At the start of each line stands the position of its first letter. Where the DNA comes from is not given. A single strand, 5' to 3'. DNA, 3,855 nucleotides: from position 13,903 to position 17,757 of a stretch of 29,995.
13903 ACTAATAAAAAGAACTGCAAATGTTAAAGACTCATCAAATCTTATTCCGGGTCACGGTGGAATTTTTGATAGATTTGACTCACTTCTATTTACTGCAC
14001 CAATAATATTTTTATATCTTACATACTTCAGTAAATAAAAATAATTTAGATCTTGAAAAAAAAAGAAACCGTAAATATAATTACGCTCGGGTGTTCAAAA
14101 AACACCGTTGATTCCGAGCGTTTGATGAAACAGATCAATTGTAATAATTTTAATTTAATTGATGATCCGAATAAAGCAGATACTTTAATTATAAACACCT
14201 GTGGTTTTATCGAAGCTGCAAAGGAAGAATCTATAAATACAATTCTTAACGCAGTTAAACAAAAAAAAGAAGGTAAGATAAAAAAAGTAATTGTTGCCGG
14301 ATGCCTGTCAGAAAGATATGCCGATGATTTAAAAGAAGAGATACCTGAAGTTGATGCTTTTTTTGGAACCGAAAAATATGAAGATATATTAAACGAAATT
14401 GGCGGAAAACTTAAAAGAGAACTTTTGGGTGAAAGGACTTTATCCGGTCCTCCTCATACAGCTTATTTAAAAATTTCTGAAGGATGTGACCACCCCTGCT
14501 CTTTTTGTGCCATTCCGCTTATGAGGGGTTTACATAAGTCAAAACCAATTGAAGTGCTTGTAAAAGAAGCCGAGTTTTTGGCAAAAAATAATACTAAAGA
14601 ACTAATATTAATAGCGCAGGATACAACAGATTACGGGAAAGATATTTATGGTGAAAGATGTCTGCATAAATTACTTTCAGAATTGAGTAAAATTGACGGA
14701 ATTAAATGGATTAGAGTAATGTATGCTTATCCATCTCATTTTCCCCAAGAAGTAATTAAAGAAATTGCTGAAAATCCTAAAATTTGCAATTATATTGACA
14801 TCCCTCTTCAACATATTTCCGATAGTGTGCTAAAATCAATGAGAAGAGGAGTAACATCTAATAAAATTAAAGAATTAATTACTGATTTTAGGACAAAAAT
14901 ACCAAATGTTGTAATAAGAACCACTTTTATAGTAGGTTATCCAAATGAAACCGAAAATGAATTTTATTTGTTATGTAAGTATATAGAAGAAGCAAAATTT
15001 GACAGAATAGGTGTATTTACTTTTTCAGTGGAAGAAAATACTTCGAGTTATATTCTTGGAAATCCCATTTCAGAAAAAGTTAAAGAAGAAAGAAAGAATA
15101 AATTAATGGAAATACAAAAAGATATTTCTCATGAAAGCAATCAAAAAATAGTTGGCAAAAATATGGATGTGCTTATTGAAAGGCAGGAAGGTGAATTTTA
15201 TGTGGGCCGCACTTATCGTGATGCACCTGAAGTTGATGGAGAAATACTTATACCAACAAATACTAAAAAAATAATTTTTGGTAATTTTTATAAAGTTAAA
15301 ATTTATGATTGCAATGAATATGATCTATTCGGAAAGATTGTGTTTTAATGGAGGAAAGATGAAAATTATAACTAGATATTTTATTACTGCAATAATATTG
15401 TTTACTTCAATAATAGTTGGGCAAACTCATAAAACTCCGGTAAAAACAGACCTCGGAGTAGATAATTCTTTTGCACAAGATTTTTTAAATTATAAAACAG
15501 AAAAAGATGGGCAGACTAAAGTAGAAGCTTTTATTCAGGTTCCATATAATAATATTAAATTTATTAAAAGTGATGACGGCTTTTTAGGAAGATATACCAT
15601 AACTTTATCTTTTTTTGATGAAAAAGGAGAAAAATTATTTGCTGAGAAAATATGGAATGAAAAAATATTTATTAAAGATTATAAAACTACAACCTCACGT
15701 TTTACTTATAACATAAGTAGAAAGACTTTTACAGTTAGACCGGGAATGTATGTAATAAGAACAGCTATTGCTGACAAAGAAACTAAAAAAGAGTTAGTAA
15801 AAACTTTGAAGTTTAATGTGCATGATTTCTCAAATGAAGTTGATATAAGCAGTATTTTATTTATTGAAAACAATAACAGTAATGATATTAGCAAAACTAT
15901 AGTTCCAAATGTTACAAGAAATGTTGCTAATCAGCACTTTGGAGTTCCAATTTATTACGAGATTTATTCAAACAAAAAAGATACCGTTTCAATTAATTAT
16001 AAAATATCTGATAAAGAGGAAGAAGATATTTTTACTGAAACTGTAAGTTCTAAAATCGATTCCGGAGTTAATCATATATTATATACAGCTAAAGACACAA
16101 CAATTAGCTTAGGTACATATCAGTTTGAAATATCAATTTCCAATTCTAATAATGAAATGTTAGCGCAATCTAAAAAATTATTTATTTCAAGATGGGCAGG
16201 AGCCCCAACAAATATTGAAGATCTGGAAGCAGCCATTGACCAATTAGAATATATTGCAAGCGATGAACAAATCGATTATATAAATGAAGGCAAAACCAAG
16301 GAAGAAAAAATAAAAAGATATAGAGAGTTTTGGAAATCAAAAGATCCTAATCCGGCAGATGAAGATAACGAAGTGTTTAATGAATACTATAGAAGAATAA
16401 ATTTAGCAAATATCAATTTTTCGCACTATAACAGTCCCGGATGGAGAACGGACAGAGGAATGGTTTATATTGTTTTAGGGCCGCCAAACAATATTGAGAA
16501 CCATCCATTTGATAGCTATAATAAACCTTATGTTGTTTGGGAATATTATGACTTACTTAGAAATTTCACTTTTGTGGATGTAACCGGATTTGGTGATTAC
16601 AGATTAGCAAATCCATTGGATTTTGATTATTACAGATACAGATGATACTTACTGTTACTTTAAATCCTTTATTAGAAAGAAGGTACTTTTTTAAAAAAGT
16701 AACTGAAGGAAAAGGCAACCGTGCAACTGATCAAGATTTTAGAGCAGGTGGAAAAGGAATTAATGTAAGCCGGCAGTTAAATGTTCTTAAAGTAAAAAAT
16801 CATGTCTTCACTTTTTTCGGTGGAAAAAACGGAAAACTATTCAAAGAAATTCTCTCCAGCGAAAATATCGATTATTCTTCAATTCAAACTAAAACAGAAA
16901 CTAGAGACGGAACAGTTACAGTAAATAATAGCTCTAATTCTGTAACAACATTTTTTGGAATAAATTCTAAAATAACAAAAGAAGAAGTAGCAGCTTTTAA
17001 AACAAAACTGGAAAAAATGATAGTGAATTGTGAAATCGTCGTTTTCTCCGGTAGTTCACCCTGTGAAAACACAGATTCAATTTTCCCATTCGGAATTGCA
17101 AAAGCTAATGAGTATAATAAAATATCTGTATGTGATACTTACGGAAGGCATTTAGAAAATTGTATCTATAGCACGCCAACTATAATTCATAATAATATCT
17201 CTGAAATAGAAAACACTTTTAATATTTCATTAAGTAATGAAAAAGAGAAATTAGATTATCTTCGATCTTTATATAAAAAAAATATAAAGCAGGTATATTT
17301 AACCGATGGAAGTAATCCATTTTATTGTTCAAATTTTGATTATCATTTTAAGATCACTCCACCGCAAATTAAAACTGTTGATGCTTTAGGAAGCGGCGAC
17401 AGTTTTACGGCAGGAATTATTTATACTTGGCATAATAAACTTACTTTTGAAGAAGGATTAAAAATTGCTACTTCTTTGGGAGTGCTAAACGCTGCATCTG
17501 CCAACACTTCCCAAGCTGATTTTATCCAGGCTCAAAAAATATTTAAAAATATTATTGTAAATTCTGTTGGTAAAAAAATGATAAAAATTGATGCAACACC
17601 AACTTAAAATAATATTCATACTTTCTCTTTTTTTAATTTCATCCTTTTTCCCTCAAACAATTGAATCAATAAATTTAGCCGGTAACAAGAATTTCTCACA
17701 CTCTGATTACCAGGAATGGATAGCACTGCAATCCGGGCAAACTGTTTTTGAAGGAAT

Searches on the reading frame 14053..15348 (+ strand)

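Call 35: search_protein_families(library=pfam, proteins=[window:14053-15348:+], max_evalue=0.00001)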
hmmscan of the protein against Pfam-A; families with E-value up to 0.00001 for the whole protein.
window:14053-15348:+ (431 aa): 3 families
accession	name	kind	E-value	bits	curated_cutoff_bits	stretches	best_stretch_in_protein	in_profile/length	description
PF00919.26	UPF0004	-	8.2e-27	93.5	27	1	7-105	2-98/98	Uncharacterized protein family UPF0004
PF18693.7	TRAM_2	-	1.4e-23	83.3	27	1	367-430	1-63/63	TRAM domain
PF04055.27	Radical_SAM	-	7.1e-23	82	29.5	1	140-308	2-163/166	Radical SAM superfamily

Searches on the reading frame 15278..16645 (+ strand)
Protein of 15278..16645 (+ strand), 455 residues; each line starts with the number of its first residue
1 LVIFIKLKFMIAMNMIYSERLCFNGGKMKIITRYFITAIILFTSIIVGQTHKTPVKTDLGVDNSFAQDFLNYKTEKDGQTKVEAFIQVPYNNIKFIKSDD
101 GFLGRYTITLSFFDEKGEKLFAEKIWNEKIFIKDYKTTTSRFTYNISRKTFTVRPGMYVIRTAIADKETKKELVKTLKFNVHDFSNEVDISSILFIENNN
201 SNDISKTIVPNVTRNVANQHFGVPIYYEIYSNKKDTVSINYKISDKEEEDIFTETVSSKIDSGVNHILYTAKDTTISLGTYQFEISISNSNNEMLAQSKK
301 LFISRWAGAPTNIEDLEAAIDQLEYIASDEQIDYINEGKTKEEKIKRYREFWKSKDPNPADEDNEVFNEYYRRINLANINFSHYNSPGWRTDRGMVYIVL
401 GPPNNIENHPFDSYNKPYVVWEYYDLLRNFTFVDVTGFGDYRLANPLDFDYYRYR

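Call 35: search_protein_families(library=pfam, proteins=[window:15278-16645:+], max_evalue=0.00001)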
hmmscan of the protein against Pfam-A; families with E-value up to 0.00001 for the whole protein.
window:15278-16645:+ (455 aa): 1 family
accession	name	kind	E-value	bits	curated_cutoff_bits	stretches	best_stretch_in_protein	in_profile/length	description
PF20094.4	GWxTD_dom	-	1.5e-18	67.6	26.9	1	312-409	26-118/172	GWxTD domain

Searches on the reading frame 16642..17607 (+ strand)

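Call 35: search_protein_families(library=pfam, proteins=[window:16642-17607:+], max_evalue=0.00001)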
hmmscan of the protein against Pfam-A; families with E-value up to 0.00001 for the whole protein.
window:16642-17607:+ (321 aa): 1 family
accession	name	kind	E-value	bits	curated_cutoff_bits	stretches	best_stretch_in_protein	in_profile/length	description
PF00294.29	PfkB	-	5.9e-35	121.5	25.8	1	21-290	18-296/302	pfkB family carbohydrate kinase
